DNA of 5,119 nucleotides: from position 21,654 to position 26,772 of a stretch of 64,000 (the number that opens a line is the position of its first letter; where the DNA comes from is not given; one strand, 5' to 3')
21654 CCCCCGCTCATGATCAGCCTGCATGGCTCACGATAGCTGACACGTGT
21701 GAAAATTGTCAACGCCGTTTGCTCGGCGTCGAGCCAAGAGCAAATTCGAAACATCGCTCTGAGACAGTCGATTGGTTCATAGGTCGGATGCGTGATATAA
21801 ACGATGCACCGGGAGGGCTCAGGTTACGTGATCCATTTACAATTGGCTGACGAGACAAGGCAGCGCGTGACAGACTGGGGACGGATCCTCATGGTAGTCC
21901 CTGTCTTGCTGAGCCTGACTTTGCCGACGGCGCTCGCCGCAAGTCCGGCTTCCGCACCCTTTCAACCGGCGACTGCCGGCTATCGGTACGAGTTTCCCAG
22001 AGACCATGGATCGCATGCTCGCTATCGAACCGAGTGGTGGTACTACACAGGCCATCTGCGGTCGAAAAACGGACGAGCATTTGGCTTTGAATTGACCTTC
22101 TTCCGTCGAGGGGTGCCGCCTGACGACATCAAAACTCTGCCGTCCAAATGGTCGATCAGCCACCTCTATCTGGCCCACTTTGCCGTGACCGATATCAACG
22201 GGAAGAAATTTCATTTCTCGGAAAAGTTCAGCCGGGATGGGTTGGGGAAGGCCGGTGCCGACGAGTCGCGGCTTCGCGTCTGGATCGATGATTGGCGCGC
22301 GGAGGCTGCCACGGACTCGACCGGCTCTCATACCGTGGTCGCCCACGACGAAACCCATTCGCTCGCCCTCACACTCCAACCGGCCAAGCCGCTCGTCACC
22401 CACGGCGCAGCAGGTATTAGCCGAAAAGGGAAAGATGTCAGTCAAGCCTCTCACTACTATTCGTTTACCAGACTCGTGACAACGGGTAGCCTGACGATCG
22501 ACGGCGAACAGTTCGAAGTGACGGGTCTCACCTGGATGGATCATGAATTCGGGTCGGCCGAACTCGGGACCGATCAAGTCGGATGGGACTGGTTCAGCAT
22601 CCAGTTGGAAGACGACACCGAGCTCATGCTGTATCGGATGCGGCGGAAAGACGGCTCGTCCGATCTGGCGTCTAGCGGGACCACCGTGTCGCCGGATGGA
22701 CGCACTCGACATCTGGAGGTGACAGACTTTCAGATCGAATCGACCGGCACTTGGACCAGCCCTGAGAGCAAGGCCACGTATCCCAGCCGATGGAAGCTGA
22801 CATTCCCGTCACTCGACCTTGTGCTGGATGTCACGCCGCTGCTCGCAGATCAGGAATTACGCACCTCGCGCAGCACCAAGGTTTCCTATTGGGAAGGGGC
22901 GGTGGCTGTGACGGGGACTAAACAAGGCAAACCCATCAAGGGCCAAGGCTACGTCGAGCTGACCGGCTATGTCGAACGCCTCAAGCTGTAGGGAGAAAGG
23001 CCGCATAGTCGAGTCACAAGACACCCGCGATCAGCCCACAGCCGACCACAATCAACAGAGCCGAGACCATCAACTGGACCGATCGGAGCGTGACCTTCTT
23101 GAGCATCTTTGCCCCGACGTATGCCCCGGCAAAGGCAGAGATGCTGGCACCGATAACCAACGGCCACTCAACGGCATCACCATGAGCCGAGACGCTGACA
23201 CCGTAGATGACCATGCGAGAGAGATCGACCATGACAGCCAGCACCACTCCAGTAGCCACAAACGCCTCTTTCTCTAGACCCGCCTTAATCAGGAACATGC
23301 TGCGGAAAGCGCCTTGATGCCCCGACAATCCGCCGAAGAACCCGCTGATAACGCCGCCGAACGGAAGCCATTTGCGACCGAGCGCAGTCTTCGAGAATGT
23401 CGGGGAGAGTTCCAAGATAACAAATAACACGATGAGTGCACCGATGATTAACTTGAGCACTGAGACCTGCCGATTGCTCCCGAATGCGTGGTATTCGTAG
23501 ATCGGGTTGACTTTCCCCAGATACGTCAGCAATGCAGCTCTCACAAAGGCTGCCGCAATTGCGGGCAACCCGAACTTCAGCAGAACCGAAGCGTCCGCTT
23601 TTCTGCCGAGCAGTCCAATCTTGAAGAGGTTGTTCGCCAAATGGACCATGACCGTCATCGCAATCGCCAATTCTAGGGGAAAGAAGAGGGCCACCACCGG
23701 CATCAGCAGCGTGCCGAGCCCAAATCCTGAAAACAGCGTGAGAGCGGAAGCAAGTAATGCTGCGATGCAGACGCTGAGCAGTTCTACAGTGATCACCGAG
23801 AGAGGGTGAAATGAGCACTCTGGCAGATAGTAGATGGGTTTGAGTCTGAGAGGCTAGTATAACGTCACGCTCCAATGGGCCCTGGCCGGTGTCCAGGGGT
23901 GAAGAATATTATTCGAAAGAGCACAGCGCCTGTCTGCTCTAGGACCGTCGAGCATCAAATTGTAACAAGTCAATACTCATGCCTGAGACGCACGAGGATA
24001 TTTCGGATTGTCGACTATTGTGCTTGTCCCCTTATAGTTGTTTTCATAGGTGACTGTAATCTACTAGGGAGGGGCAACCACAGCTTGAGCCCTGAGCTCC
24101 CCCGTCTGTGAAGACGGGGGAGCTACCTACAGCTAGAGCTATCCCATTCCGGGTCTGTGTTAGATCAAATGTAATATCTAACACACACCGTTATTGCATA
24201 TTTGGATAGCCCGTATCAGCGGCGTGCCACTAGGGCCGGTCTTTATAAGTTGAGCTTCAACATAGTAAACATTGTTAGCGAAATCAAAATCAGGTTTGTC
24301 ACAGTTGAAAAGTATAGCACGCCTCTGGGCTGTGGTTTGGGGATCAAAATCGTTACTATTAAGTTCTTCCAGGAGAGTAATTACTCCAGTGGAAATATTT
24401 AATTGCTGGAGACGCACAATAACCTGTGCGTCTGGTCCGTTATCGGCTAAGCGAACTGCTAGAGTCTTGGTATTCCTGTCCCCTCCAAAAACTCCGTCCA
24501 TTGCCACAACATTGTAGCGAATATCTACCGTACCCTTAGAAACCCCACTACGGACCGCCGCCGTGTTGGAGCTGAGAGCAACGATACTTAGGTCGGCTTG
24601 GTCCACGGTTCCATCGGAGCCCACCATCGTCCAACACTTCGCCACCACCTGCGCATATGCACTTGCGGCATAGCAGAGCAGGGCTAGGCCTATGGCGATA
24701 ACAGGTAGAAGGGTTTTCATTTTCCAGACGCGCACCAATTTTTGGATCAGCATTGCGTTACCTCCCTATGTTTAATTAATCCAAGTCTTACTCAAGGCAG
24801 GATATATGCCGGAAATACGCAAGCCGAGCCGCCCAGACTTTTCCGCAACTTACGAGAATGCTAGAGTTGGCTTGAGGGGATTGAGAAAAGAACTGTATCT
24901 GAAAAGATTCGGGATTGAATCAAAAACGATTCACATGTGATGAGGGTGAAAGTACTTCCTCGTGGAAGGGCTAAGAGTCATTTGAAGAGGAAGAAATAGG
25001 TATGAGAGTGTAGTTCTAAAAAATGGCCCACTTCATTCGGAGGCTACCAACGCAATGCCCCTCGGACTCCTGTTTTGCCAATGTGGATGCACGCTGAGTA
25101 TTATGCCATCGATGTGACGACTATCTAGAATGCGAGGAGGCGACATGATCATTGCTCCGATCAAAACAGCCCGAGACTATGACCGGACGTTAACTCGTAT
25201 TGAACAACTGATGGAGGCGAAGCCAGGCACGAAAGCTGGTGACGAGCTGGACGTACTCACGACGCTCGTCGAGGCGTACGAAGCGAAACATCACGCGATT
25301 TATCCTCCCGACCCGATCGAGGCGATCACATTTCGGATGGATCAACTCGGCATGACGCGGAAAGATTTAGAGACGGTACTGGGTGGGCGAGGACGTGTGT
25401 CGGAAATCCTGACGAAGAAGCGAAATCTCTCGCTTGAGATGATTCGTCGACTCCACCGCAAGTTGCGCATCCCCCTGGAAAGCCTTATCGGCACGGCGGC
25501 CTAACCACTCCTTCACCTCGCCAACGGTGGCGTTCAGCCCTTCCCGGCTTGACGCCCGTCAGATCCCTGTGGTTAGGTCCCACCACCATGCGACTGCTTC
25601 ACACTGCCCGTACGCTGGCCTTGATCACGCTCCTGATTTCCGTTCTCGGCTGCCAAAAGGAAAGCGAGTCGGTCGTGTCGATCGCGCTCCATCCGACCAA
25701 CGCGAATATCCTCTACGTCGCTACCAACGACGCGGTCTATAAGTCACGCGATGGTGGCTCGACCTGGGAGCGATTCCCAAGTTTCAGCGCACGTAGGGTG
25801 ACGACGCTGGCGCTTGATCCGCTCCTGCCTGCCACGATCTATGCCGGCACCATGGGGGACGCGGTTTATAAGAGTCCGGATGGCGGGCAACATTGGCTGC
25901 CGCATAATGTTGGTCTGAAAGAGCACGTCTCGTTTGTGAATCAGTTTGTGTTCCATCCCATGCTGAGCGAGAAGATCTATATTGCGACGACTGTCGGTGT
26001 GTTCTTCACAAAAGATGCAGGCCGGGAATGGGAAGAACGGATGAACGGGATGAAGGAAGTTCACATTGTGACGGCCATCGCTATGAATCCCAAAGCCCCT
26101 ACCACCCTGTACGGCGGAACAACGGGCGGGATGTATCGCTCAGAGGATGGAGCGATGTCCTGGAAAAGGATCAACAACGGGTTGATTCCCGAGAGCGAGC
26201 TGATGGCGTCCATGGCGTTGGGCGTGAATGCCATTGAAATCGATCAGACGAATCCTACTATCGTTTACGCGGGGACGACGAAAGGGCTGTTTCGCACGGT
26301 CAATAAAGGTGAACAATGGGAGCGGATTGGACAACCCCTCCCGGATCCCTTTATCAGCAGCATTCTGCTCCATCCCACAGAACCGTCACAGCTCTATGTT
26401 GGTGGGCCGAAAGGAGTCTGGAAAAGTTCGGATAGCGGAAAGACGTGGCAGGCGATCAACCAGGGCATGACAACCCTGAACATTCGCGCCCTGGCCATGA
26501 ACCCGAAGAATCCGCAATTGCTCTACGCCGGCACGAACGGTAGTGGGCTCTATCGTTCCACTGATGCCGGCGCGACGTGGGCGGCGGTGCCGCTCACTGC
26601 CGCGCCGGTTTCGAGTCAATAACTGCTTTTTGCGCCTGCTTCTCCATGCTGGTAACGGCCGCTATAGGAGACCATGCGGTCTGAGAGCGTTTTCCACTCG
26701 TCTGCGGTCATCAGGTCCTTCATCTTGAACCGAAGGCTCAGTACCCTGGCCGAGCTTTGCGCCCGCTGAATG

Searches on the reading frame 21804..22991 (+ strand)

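Call 15: search_protein_families(library=ncbifam, proteins=[window:21804-22991:+], max_evalue=0.00001)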
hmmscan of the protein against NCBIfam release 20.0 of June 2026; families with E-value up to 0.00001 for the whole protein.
window:21804-22991:+ (395 aa): 0 families

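Call 59: search_protein_families(library=pfam, proteins=[window:21804-22991:+], max_evalue=0.01)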
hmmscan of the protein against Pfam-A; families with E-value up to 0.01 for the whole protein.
window:21804-22991:+ (395 aa): 3 families
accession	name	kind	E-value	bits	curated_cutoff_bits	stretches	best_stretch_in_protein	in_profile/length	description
PF07143.17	CrtC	-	2.4e-60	204.4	22.5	1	76-251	1-168/168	CrtC N-terminal lipocalin domain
PF17186.10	Lipocalin_9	-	8.3e-49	165.5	26.2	1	255-389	2-131/131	Lipocalin-like domain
PF23212.2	DUF7064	-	0.0042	17.8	24.7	0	260-321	6-65/126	Domain of unknown function (DUF7064)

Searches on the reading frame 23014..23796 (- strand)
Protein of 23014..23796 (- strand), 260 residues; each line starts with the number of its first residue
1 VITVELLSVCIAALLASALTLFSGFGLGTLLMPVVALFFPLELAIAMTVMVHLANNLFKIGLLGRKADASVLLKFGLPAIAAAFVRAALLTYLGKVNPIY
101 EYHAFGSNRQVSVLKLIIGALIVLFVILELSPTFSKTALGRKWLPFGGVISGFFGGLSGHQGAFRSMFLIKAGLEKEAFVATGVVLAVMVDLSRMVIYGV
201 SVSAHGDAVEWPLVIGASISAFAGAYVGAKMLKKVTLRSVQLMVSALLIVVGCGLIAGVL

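Call 15: search_protein_families(library=ncbifam, proteins=[window:23014-23796:-], max_evalue=0.00001)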
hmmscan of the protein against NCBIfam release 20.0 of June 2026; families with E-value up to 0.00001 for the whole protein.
window:23014-23796:- (260 aa): 0 families

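Call 59: search_protein_families(library=pfam, proteins=[window:23014-23796:-], max_evalue=0.01)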
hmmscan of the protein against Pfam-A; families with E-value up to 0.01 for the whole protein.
window:23014-23796:- (260 aa): 1 family
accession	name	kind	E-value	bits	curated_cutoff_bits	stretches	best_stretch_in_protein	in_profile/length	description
PF01925.25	TauE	-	8e-21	75.2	32.6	1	10-253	2-235/237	Sulfite exporter TauE/SafE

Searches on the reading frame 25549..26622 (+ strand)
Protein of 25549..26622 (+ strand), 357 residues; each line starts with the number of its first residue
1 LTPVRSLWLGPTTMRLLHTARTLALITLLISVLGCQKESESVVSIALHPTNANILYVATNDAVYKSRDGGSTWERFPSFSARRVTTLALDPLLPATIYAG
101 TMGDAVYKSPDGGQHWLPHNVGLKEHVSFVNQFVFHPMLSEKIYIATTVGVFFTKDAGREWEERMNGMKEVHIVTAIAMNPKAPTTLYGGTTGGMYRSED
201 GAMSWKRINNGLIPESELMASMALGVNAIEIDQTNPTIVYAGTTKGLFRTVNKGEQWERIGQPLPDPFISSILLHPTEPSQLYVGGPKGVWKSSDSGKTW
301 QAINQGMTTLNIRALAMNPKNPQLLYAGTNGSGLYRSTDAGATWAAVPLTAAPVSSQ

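Call 15: search_protein_families(library=ncbifam, proteins=[window:25549-26622:+], max_evalue=0.00001)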
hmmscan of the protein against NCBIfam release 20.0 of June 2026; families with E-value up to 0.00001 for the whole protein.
window:25549-26622:+ (357 aa): 4 families
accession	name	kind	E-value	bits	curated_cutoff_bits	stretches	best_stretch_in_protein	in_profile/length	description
NF045728.1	glycosyl_F510_1955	equivalog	3.8e-42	144.3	175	3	108-211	76-176/246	F510_1955 family glycosylhydrolase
NF010237.0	PRK13684.1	equivalog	1.2e-11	44.2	326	0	228-347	48-167/334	photosynthesis system II assembly factor Ycf48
NF053688.1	BamI_Bacteroidota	equivalog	2.2e-06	27.2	370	0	252-345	192-394/452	BamI family beta-barrel-assembly machinery protein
NF052228.1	T9SS_PorZ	equivalog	3.6e-06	25.7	260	0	298-337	356-402/757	type IX secretion system anionic LPS delivery protein PorZ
